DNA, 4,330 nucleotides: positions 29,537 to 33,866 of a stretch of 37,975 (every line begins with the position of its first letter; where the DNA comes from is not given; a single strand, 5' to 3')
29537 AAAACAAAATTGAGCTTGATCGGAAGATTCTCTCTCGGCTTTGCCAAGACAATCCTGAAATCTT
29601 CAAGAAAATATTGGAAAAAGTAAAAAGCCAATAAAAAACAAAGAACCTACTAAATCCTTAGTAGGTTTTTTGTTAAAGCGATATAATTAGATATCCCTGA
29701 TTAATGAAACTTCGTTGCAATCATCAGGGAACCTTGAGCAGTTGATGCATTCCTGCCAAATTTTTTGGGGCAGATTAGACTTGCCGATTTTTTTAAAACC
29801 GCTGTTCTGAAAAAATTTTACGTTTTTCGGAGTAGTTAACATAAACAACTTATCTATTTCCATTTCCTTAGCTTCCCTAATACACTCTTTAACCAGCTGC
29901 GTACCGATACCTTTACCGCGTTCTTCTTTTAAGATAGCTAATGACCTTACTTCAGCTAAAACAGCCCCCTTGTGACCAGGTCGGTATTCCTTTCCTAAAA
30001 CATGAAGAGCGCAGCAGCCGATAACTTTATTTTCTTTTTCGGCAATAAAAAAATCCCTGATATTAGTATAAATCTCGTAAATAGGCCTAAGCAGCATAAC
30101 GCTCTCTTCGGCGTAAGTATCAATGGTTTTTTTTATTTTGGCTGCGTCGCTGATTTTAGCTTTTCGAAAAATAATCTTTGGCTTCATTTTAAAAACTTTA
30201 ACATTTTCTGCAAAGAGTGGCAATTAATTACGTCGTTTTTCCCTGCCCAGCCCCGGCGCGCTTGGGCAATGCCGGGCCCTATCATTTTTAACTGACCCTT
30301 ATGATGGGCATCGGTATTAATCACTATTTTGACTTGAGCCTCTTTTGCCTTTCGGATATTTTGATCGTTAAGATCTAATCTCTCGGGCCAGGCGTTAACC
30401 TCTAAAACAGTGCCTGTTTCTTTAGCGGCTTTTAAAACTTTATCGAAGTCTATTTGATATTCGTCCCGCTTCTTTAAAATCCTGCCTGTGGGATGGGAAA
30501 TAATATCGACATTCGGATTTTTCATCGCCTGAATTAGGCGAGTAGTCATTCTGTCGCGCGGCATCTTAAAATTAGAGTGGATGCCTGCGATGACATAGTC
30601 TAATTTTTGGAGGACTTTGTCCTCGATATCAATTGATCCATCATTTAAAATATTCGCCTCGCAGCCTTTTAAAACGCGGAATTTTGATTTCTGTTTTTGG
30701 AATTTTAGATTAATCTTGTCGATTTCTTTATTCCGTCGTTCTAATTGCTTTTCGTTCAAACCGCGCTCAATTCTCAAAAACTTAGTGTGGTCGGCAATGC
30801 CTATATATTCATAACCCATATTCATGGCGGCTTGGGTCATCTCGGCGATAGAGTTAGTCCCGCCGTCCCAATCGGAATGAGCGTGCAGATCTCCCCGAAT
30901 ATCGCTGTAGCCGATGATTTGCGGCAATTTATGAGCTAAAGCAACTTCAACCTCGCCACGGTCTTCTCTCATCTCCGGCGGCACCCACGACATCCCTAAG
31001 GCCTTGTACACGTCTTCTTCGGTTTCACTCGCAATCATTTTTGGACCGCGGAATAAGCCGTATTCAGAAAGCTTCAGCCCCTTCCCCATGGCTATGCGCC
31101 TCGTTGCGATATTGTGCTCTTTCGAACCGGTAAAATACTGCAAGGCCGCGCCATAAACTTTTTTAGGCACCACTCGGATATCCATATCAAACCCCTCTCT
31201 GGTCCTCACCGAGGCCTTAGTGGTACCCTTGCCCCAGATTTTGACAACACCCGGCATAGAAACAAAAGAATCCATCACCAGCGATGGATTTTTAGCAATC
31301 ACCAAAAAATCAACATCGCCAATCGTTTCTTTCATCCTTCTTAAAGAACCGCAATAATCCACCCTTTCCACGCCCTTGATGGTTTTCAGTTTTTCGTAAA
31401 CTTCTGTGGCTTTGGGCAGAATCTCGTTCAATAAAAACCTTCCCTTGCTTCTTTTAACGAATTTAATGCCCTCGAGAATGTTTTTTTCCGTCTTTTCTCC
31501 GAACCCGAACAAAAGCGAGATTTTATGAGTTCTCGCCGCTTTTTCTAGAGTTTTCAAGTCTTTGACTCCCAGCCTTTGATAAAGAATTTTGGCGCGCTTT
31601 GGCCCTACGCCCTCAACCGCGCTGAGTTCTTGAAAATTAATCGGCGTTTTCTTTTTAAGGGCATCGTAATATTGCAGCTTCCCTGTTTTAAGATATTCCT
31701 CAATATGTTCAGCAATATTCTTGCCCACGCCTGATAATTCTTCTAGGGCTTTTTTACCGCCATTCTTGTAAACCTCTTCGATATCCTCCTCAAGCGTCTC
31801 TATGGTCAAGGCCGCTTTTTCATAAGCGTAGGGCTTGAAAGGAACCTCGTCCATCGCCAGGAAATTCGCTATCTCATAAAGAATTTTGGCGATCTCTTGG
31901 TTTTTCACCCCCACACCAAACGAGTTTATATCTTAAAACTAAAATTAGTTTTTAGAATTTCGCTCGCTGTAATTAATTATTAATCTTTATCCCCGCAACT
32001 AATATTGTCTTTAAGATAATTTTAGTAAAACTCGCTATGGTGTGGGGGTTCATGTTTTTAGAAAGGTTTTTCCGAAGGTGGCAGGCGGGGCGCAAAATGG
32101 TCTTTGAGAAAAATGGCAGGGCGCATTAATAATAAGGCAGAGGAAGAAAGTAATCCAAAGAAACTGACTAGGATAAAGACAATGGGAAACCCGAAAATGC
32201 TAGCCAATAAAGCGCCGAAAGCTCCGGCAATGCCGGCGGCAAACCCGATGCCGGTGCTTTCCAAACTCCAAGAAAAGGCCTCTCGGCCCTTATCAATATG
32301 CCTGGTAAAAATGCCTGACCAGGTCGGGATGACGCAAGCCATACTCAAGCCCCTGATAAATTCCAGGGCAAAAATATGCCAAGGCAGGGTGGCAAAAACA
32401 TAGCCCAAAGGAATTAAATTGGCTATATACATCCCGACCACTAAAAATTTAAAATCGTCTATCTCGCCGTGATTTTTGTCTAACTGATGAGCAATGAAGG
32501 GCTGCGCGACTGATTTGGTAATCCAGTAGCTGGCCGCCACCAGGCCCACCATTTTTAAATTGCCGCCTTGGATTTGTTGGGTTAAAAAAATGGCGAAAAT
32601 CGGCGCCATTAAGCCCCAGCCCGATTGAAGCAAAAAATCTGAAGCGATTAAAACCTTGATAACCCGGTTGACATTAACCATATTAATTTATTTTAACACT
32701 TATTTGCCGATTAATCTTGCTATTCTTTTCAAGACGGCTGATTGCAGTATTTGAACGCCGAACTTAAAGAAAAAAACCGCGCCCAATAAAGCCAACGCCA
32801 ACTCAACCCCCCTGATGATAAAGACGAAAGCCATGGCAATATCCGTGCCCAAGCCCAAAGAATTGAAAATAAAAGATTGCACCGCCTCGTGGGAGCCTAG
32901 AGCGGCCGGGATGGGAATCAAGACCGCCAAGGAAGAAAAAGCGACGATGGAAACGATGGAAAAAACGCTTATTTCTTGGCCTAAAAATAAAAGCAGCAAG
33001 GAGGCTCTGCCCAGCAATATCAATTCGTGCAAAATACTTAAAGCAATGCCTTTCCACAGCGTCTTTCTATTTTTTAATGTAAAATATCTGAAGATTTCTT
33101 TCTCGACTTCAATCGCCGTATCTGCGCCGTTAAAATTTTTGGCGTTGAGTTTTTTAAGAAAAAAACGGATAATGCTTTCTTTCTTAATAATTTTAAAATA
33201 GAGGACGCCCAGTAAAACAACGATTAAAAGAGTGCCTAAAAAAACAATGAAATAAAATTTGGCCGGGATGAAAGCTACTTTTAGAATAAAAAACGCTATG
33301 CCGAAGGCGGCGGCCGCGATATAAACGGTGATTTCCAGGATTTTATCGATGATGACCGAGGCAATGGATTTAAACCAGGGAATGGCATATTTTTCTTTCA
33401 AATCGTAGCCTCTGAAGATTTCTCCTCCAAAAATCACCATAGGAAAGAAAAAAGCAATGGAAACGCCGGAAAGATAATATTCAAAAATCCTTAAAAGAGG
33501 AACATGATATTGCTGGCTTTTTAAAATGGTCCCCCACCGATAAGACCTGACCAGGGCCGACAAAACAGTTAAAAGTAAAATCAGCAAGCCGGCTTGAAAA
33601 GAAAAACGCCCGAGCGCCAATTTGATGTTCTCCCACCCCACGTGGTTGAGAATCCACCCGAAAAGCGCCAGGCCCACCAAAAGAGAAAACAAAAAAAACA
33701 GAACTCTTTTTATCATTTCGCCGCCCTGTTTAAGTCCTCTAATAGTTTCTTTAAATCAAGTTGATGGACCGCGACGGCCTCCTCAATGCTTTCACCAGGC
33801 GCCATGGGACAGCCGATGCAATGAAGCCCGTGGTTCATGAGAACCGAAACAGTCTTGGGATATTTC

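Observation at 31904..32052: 141-nt MITE-like insertion with TIRs and a TTCA target duplication that cuts the polX ATG off from its ORF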

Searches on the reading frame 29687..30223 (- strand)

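Call 14: search_protein_families(library=pfam, proteins=[window:29687-30223:-])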
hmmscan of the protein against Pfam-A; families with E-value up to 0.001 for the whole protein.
window:29687-30223:- (178 aa): 5 families
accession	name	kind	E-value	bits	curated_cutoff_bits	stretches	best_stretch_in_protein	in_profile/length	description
PF13508.13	Acetyltransf_7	-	3.2e-15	56.7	27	1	57-145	4-84/84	Acetyltransferase (GNAT) domain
PF00583.31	Acetyltransf_1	-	3.1e-14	53.7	20.7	1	56-143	33-116/116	Acetyltransferase (GNAT) family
PF13673.13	Acetyltransf_10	-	1e-09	38.9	23.6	1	57-149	32-113/128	Acetyltransferase (GNAT) domain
PF13302.13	Acetyltransf_3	-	9.1e-05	23.6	25.4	1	49-136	45-127/138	Acetyltransferase (GNAT) domain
PF21926.2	FeeM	-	0.00017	21.9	27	1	84-149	75-142/158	N-acyl amino acid synthase FeeM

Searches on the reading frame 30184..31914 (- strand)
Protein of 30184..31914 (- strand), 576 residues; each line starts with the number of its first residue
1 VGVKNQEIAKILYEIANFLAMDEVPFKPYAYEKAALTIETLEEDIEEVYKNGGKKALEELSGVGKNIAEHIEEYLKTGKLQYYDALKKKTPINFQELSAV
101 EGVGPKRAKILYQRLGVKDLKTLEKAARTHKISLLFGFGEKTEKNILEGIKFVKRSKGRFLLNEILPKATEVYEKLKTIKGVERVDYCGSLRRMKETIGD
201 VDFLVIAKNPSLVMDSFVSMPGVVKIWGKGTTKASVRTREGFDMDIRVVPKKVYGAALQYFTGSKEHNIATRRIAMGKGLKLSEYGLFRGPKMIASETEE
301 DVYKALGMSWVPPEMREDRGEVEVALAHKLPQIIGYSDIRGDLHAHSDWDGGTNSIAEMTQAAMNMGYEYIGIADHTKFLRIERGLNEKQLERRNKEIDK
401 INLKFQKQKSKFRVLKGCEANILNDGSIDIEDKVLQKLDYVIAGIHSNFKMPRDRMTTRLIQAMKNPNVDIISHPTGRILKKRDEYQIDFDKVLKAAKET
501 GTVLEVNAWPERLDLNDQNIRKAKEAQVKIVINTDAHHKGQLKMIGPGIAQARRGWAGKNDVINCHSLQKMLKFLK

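Call 14: search_protein_families(library=pfam, proteins=[window:30184-31914:-])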
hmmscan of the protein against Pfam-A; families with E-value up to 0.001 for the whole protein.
window:30184-31914:- (576 aa): 7 families
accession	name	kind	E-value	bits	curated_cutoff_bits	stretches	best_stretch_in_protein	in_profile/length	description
PF14791.11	DNA_pol_B_thumb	-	6.8e-24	83.9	25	1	257-317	1-63/63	DNA polymerase beta thumb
PF14716.13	HHH_8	-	3.1e-17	63.1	30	1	4-80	2-73/73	Helix-hairpin-helix domain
PF14520.12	HHH_5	-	3.7e-10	40.6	27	1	94-151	1-56/57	Helix-hairpin-helix domain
PF02811.25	PHP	-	4.1e-09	37.4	26.4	1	342-507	1-162/164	PHP domain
PF00633.29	HHH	-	4.5e-05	23.5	24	0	89-109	5-25/30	Helix-hairpin-helix motif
PF14792.12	DNA_pol_B_palm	-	5.5e-05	23.8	25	1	168-212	10-54/113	DNA polymerase beta palm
PF10391.15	DNA_pol_lambd_f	-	0.00016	21.8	29.8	0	95-128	1-32/51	Fingers domain of DNA polymerase lambda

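Call 23: find_encoding_contigs(protein=window:30187-31908:-, flank=3000, max_places=10)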
Protein seq(574 aa) (574 aa): no gene with exactly this product is on record in the collection.

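Call 24: find_homologous_proteins(query=window:30187-31908:-)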
Query seq(574 aa) (574 aa): 7999 proteins with E <= 0.001 among 8000 candidates; the best 120 are listed.
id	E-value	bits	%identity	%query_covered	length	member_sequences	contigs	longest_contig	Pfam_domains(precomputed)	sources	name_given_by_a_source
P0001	0.0e+0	1282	100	100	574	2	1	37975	PF14520.13,PF14716.14,PF02811.27,PF14791.12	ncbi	ncbi:MAG: DNA polymerase/3'-5' exonuclease PolX [Patescibacteria group bacterium]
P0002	0.0e+0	1103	85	100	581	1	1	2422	PF10391.16,PF14520.13,PF14716.14,PF02811.27,PF00633.30,PF14791.12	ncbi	-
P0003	0.0e+0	1083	84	100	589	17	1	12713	PF14520.13,PF14716.14,PF02811.27,PF00633.30,PF14791.12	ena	-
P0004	0.0e+0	1080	83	100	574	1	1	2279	PF14520.13,PF14716.14,PF02811.27,PF14791.12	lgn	-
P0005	0.0e+0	1073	81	100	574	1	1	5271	PF14520.13,PF14716.14,PF02811.27,PF14791.12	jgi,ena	-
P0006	0.0e+0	1072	81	100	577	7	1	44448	PF14520.13,PF14716.14,PF02811.27,PF14791.12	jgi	-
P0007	0.0e+0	1067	82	100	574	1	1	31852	PF14520.13,PF14716.14,PF02811.27,PF14792.13,PF14791.12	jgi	-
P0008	0.0e+0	1066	82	100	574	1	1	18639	PF14520.13,PF14716.14,PF02811.27,PF14792.13,PF14791.12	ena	-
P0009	0.0e+0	1054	81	100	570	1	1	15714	PF14520.13,PF14716.14,PF02811.27,PF14791.12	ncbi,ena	-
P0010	0.0e+0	1044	80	100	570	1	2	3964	PF14520.13,PF14716.14,PF02811.27,PF14791.12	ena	-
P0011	0.0e+0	1043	79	100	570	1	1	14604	PF14520.13,PF14716.14,PF02811.27,PF14792.13,PF14791.12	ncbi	ncbi:MAG: DNA polymerase/3'-5' exonuclease PolX [Candidatus Nealsonbacteria bacterium]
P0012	0.0e+0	1041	78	100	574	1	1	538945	PF14520.13,PF14716.14,PF02811.27,PF14791.12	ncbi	-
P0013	0.0e+0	1041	80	100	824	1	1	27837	PF14520.13,PF14716.14,PF02811.27,PF00633.30,PF14791.12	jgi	-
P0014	0.0e+0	1040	78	100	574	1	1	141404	PF14520.13,PF14716.14,PF02811.27,PF14791.12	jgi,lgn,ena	-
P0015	0.0e+0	1039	78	100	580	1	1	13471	PF14520.13,PF14716.14,PF02811.27,PF14791.12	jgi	-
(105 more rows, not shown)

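Call 26: find_encoding_contigs(protein=P0007, flank=2500, max_places=3)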
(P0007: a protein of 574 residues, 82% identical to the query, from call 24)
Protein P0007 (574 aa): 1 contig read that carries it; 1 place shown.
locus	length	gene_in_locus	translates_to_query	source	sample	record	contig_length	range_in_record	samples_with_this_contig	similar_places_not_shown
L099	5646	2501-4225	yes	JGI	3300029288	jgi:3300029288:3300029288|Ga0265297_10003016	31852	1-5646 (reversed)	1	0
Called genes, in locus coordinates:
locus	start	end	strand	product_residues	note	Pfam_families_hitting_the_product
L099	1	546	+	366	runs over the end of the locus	-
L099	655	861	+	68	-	PF08984:DUF1858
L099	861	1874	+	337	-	PF03706:LPG_synthase_TM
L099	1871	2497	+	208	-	PF07690:MFS_1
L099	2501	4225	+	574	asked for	PF14716:HHH_8, PF14520:HHH_5 (weak), PF14792:DNA_pol_B_palm (faint), PF14791:DNA_pol_B_thumb, PF02811:PHP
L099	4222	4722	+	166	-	PF00583:Acetyltransf_1, PF13673:Acetyltransf_10, PF13508:Acetyltransf_7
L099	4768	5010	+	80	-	PF01035:DNA_binding_1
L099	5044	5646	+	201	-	?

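Call 27: find_encoding_contigs(protein=P0006, flank=2500, max_places=3)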
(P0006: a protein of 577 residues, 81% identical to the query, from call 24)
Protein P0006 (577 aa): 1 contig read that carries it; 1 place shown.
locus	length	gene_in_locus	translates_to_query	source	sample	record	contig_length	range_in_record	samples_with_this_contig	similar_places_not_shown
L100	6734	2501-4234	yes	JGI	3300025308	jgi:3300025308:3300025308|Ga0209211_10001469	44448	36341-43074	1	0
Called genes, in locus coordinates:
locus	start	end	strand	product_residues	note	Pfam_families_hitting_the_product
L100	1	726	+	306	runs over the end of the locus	-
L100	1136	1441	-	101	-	PF22296:bAvd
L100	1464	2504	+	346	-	PF00078:RVT_1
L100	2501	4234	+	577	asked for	PF14716:HHH_8, PF14520:HHH_5 (weak), PF14791:DNA_pol_B_thumb, PF02811:PHP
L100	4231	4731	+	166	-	PF00583:Acetyltransf_1, PF13673:Acetyltransf_10, PF13508:Acetyltransf_7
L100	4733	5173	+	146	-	PF00293:NUDIX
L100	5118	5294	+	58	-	PF01035:DNA_binding_1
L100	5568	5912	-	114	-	PF00453:Ribosomal_L20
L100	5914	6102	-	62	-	PF01632:Ribosomal_L35p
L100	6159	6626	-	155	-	PF05198:IF3_N, PF00707:IF3_C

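Call 28: find_encoding_contigs(protein=P0003, flank=2500, max_places=3)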
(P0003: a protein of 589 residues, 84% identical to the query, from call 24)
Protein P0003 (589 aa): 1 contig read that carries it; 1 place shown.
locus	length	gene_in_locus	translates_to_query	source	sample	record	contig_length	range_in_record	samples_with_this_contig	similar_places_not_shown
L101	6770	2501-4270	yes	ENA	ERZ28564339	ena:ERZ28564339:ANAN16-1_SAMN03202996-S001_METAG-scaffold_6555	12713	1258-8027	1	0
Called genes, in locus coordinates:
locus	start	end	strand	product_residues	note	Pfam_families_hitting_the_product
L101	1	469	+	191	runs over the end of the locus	-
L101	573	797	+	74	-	PF08984:DUF1858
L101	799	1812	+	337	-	PF03706:LPG_synthase_TM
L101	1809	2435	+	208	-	PF07690:MFS_1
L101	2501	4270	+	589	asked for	PF14716:HHH_8, PF00633:HHH (faint), PF14520:HHH_5, PF14791:DNA_pol_B_thumb, PF02811:PHP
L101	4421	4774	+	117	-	PF01035:DNA_binding_1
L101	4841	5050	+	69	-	-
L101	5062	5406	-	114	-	PF00453:Ribosomal_L20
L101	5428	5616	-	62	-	PF01632:Ribosomal_L35p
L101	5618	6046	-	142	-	PF05198:IF3_N, PF00707:IF3_C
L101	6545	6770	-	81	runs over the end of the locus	PF01541:GIY-YIG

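Call 56: find_encoding_contigs(protein=P0002, flank=1500, max_places=3)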
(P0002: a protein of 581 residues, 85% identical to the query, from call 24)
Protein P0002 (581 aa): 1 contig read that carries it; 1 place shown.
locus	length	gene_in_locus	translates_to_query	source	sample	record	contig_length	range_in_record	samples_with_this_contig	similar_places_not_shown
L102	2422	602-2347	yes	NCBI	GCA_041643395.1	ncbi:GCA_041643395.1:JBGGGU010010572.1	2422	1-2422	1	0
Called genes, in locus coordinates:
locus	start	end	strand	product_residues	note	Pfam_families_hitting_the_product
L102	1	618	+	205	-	?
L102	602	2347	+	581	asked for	PF14716:HHH_8, PF00633:HHH (faint), PF10391:DNA_pol_lambd_f (faint), PF14520:HHH_5, PF14791:DNA_pol_B_thumb, PF02811:PHP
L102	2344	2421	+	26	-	?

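Call 57: find_encoding_contigs(protein=P0004, flank=1500, max_places=3)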
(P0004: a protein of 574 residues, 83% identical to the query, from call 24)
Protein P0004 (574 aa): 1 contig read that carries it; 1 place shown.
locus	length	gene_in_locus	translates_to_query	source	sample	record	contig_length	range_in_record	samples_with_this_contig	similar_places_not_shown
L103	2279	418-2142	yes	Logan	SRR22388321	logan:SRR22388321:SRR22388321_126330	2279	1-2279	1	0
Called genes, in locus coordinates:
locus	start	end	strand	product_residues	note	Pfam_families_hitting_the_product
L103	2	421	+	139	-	?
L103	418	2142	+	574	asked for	PF14716:HHH_8, PF14520:HHH_5 (faint), PF14791:DNA_pol_B_thumb, PF02811:PHP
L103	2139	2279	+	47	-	?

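Call 68: find_encoding_contigs(protein=P0001, flank=1500, max_places=10)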
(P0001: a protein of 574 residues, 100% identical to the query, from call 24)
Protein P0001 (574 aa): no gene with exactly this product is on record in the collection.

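Call 69: find_encoding_contigs(protein=window:30184-31914:-, flank=1500, max_places=10)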
Protein window:30184-31914:- (576 aa): 7 contigs read that carry it; 3 places shown.
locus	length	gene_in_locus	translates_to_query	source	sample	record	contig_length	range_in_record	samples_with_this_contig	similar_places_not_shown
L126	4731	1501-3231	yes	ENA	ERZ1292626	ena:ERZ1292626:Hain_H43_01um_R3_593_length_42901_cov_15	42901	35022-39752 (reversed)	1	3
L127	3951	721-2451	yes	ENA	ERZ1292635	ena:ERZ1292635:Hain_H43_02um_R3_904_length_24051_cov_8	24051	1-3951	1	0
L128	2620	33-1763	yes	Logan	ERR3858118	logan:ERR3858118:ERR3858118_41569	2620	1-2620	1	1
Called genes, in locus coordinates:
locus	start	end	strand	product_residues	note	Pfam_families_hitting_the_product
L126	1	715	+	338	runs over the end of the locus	PF03706:LPG_synthase_TM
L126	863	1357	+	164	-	PF07690:MFS_1, PF05977:MFS_3 (weak)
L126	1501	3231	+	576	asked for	PF14716:HHH_8, PF14520:HHH_5, PF14791:DNA_pol_B_thumb, PF02811:PHP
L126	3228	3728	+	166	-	PF00583:Acetyltransf_1, PF13673:Acetyltransf_10, PF13508:Acetyltransf_7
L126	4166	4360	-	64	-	PF01632:Ribosomal_L35p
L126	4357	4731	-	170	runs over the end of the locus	PF05198:IF3_N, PF00707:IF3_C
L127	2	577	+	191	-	?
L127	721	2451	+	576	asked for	PF14716:HHH_8, PF14520:HHH_5, PF14791:DNA_pol_B_thumb, PF02811:PHP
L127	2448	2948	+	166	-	PF00583:Acetyltransf_1, PF13673:Acetyltransf_10, PF13508:Acetyltransf_7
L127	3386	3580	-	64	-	PF01632:Ribosomal_L35p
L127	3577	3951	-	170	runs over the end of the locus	PF05198:IF3_N, PF00707:IF3_C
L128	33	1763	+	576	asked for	PF14716:HHH_8, PF14520:HHH_5, PF14791:DNA_pol_B_thumb, PF02811:PHP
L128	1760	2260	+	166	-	PF00583:Acetyltransf_1, PF13673:Acetyltransf_10, PF13508:Acetyltransf_7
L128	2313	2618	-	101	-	?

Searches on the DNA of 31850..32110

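Call 41: search_rna_families(source=window, start=31850, end=32110, threshold=evalue, max_evalue=10)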
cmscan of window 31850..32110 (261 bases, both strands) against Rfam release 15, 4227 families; matches with E-value up to 10: 5.
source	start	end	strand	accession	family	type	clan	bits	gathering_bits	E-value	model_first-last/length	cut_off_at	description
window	31903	32052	-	RF03926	MIR1435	Gene; miRNA;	-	24.6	94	0.11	1-186/186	no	MIR1435 microRNA precursor family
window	31884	32062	+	RF04088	MIR812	Gene; miRNA;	-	20.6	80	3.2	1-205/205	no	MIR812 microRNA precursor family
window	31893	32065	+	RF04174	MIR4208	Gene; miRNA;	-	17.3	140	3.1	1-191/191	no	MIR4208 microRNA precursor family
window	31904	32052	-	RF04209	MIR7533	Gene; miRNA;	-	17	230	0.28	1-249/249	no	MIR7533 microRNA precursor family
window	32048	32078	-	RF02281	TtnuCD4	Gene; snRNA; snoRNA; CD-box;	-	14.8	60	2.4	28-60/60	no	Tetrahymena snoRNA TtnuCD4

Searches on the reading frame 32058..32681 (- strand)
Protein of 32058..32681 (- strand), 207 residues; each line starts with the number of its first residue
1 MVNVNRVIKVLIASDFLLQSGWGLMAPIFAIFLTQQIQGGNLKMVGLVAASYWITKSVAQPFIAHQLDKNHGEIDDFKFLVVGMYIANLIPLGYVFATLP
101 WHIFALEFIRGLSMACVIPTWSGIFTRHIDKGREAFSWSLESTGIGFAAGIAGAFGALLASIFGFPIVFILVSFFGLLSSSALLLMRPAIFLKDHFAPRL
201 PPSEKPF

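Call 14: search_protein_families(library=pfam, proteins=[window:32058-32681:-])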
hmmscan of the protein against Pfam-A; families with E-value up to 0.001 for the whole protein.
window:32058-32681:- (207 aa): 2 families
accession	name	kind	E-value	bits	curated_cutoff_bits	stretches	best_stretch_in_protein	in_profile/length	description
PF07690.21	MFS_1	-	2.2e-14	53.6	33.4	1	16-188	6-175/347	Major Facilitator Superfamily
PF05977.19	MFS_3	-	9.2e-05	21.5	27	1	92-187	95-190/524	Transmembrane secretion effector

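Call 15: find_encoding_contigs(protein=window:32058-32681:-, flank=5000, max_places=10)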
Protein window:32058-32681:- (207 aa): 5 contigs read that carry it; 3 places shown.
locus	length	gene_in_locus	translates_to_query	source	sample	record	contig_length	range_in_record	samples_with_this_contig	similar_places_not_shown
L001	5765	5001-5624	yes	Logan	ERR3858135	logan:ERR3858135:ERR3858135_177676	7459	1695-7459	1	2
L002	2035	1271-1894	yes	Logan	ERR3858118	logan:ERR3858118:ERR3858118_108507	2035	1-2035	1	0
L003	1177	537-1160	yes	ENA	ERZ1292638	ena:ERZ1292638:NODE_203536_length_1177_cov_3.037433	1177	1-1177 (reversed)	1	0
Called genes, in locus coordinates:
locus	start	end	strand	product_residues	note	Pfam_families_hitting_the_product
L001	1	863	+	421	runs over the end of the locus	PF27218:MJ0043_C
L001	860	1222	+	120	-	PF04430:DUF498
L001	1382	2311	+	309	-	-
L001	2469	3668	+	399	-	PF00082:Peptidase_S8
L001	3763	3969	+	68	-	PF08984:DUF1858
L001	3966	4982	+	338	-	PF03706:LPG_synthase_TM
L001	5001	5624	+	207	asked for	PF07690:MFS_1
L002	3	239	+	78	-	?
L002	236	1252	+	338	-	PF03706:LPG_synthase_TM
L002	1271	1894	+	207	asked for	PF07690:MFS_1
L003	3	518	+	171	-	?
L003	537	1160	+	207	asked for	PF07690:MFS_1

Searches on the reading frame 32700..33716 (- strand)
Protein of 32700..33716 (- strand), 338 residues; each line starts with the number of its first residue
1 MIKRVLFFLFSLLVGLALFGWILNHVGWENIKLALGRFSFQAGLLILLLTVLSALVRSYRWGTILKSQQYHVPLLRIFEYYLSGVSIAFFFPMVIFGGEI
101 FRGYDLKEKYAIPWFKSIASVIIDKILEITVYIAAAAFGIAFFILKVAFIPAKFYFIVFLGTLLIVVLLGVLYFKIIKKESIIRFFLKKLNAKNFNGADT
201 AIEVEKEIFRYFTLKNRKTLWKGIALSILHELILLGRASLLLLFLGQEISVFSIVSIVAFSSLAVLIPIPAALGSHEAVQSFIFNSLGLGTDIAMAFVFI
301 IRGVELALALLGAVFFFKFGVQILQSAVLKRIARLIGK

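Call 14: search_protein_families(library=pfam, proteins=[window:32700-33716:-])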
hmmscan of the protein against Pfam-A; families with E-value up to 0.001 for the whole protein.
window:32700-33716:- (338 aa): 1 family
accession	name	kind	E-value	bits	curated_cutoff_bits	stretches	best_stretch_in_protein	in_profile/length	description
PF03706.18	LPG_synthase_TM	-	9.1e-40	137.4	33.4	1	9-311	2-301/302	Lysylphosphatidylglycerol synthase TM region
